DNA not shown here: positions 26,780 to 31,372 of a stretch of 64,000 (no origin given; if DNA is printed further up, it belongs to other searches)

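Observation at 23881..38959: Split type I secretion locus: ABC exporter and HlyD adaptor separated by 11.5 kb carrying a lipoprotein, a giant lipase-RTX gene and a TA pair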

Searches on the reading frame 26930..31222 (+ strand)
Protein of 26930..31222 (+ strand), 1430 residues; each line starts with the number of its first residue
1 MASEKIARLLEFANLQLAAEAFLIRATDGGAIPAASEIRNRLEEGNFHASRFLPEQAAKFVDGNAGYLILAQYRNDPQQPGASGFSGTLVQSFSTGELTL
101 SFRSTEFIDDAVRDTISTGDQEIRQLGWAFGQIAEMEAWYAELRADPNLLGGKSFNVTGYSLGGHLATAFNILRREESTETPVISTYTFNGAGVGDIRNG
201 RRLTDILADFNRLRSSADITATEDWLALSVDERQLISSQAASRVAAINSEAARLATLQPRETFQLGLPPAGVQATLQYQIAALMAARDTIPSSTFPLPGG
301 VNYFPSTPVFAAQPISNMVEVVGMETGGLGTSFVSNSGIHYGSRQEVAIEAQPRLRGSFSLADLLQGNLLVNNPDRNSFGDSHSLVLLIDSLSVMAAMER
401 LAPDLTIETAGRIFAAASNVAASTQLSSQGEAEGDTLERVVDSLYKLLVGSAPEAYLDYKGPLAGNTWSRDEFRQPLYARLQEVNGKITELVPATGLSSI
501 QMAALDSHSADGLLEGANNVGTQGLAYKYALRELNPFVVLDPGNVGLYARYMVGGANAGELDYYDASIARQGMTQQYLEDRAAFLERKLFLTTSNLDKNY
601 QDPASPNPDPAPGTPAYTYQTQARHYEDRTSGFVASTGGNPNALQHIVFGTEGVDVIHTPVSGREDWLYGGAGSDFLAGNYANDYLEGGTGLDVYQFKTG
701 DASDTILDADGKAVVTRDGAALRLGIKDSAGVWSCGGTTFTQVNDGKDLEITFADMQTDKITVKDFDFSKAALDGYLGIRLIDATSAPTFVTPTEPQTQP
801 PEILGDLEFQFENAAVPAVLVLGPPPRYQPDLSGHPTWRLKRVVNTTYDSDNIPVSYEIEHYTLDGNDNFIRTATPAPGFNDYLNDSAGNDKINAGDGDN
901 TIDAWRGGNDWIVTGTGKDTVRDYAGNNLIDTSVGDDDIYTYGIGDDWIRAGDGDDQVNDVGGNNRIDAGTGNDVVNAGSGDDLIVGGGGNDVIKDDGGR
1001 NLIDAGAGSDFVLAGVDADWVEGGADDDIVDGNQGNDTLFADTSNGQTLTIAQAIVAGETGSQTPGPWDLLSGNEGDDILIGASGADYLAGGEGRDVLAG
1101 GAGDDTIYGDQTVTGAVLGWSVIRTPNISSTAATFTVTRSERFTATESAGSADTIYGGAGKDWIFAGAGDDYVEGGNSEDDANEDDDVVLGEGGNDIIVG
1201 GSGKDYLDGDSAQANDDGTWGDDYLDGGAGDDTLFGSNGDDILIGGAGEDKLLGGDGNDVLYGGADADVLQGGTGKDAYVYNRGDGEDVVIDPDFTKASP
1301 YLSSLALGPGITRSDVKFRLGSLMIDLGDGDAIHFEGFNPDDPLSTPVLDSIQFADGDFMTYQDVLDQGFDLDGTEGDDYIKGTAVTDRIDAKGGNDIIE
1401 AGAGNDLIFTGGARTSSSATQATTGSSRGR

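Call 4: search_protein_families(library=pfam, proteins=[window:26930-31222:+], max_evalue=0.01)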
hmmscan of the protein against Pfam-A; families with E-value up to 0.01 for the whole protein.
window:26930-31222:+ (1430 aa): 2 families
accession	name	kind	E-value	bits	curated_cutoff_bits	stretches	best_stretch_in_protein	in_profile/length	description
PF00353.25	HemolysinCabind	-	4.3e-62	206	23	14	1217-1252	1-36/36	RTX calcium-binding nonapeptide repeat (4 copies)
PF01764.32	Lipase_3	-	0.00055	20.3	22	1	154-219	64-131/140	Lipase (class 3)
